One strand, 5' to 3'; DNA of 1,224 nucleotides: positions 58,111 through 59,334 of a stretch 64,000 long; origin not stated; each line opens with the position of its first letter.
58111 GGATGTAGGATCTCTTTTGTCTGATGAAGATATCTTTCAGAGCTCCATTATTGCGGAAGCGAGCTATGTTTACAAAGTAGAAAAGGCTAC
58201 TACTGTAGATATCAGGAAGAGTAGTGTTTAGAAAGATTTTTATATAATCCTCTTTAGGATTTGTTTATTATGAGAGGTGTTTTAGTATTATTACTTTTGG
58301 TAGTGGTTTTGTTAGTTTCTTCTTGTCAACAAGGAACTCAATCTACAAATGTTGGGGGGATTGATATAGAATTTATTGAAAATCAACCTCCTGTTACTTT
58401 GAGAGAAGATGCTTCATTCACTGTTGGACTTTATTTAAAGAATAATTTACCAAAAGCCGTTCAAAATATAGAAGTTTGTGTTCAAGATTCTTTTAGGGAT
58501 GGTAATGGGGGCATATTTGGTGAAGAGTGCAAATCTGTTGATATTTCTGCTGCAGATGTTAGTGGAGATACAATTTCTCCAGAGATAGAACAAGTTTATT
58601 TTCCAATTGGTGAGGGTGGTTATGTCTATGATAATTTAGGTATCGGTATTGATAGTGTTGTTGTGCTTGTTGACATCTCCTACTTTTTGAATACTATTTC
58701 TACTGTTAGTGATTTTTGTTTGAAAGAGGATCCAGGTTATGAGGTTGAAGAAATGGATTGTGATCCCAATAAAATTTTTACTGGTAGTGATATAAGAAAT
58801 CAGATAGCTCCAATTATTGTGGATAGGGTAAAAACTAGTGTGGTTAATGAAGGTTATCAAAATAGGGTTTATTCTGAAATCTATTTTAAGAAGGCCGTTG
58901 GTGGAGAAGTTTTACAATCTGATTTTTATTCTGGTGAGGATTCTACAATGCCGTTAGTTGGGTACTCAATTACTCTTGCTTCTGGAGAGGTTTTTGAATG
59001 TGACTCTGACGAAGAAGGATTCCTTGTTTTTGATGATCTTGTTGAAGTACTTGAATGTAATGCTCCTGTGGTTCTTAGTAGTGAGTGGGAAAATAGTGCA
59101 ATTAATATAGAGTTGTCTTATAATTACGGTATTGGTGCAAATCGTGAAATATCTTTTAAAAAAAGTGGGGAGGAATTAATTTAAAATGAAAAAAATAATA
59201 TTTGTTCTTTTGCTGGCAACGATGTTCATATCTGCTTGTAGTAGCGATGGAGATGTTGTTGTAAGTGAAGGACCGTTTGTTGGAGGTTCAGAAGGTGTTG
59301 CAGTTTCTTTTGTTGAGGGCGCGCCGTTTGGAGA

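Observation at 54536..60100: Prepilin peptidase encoded 4 kb from the pilus locus, divergent from a cluster of an HExxH mini-protein and four large secreted or lipoprotein-like surface proteins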

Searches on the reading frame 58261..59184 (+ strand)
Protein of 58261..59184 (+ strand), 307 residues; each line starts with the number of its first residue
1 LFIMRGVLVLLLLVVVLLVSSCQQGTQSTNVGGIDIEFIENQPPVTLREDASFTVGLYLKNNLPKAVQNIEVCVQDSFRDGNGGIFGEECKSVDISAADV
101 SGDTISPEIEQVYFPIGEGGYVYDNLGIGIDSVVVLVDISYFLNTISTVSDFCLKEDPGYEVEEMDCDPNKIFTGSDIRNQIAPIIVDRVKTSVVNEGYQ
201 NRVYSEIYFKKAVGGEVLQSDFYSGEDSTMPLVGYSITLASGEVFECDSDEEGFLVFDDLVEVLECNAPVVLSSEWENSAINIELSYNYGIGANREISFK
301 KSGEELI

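Call 3: search_protein_families(library=pfam, proteins=[window:58261-59184:+], max_evalue=1)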
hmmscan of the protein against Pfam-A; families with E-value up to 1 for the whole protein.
window:58261-59184:+ (307 aa): 0 families

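Call 5: search_protein_families(library=ncbifam, proteins=[window:58261-59184:+], max_evalue=1)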
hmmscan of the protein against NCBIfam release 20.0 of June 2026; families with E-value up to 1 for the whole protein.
window:58261-59184:+ (307 aa): 1 family
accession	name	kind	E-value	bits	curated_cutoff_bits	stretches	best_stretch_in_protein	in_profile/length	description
NF047603.1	SerpalmtaseAlphaP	equivalog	0.12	11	670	1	118-177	222-277/399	serine palmitoyltransferase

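Call 60: search_protein_families(library=padloc, proteins=[window:58261-59184:+], max_evalue=0.1)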
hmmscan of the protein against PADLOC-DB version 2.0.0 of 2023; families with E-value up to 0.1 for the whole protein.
window:58261-59184:+ (307 aa): 0 families

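Call 61: search_protein_families(library=phrogs, proteins=[window:58261-59184:+], max_evalue=0.1)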
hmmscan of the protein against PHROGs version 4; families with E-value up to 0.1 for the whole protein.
window:58261-59184:+ (307 aa): 1 family
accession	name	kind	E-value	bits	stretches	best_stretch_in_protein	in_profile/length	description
phrog_28705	-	unknown function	0.047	12.1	1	133-208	390-465/1368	-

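Call 72: search_solved_structures(query=A5, max_evalue=10, show_alignments=2)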
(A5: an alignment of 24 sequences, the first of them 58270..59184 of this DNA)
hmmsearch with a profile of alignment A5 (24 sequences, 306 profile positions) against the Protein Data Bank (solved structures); distinct sequences matched with E-value up to 10: 16.
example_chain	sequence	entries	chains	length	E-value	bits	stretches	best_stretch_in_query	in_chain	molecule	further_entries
6all_A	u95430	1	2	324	0.013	17.8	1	2-45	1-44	Fe(3+)-citrate-binding protein yfmC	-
7ms2_A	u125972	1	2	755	0.12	14.5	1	50-126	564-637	Thermostable beta-glucosidase B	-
8j9f_A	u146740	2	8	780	0.55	12.4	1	49-118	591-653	Beta-glucosidase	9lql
9c6e_A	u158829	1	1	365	0.72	12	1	50-87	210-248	S-arrestin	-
1ayr_A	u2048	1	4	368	0.73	12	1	50-87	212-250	ARRESTIN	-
6fcg_A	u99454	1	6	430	0.74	12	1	6-39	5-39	Glycoside hydrolase, GH17 family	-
3ugu_A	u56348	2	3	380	0.76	11.9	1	50-87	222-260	S-arrestin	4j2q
2ync_C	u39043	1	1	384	1.4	11.1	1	148-192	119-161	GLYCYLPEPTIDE N-TETRADECANOYLTRANSFERASE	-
7e1y_A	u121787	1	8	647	1.4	11.1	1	39-102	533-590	Glycoside hydrolase, family 57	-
2ynd_A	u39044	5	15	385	1.6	10.9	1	148-192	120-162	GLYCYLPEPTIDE N-TETRADECANOYLTRANSFERASE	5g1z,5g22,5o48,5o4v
4b10_A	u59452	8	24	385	1.6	10.9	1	148-192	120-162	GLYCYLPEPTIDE N-TETRADECANOYLTRANSFERASE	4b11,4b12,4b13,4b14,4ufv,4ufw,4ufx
2ync_A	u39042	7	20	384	1.6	10.9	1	148-192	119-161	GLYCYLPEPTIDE N-TETRADECANOYLTRANSFERASE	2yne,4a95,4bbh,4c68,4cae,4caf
6tw5_AAA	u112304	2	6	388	1.6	10.8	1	148-192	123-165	Glycylpeptide N-tetradecanoyltransferase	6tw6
8fbq_A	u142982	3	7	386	1.6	10.8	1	148-192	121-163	Glycylpeptide N-tetradecanoyltransferase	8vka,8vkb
6may_A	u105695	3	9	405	1.8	10.7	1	148-192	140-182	Glycylpeptide N-tetradecanoyltransferase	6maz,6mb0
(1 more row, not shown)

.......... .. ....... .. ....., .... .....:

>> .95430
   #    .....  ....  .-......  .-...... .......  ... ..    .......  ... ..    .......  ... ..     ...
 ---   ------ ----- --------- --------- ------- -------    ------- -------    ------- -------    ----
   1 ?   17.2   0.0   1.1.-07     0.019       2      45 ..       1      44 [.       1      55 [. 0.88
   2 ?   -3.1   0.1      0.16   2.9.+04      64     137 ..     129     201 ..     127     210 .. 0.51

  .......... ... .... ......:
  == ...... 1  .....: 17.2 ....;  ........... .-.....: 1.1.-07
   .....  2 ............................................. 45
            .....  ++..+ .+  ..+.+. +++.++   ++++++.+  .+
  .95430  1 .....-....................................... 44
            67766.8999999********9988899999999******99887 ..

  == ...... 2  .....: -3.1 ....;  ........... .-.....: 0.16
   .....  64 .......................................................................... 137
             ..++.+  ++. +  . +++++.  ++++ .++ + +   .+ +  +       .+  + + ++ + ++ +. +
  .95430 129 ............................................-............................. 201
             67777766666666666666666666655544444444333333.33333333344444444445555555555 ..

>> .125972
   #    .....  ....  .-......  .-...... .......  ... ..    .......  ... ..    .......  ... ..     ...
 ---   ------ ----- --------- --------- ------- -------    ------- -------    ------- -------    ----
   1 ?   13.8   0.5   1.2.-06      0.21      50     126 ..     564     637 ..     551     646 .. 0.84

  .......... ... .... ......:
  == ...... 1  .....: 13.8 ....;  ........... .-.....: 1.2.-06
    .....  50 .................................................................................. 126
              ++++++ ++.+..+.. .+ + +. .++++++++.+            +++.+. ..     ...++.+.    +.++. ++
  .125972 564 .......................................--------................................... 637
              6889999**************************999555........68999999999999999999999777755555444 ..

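Call 74: search_protein_families(library=pfam, alignment_id=A5, max_evalue=0.1)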
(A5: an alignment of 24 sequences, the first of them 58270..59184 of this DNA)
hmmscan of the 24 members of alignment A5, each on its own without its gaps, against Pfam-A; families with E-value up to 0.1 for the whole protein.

A. member 1, window:58270-59184:+ (304 aa): 0 families

B. families by the number of members that match (of 24 scanned): 3 families
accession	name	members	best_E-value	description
PF20806.3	Integrin_A_Ig_3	1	0.0078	Integrin alpha Ig-like domain 3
PF25057.1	CUT_N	1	0.012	Cuticlin N-terminal domain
PF22180.2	RH3_dom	1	0.018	RH3 domain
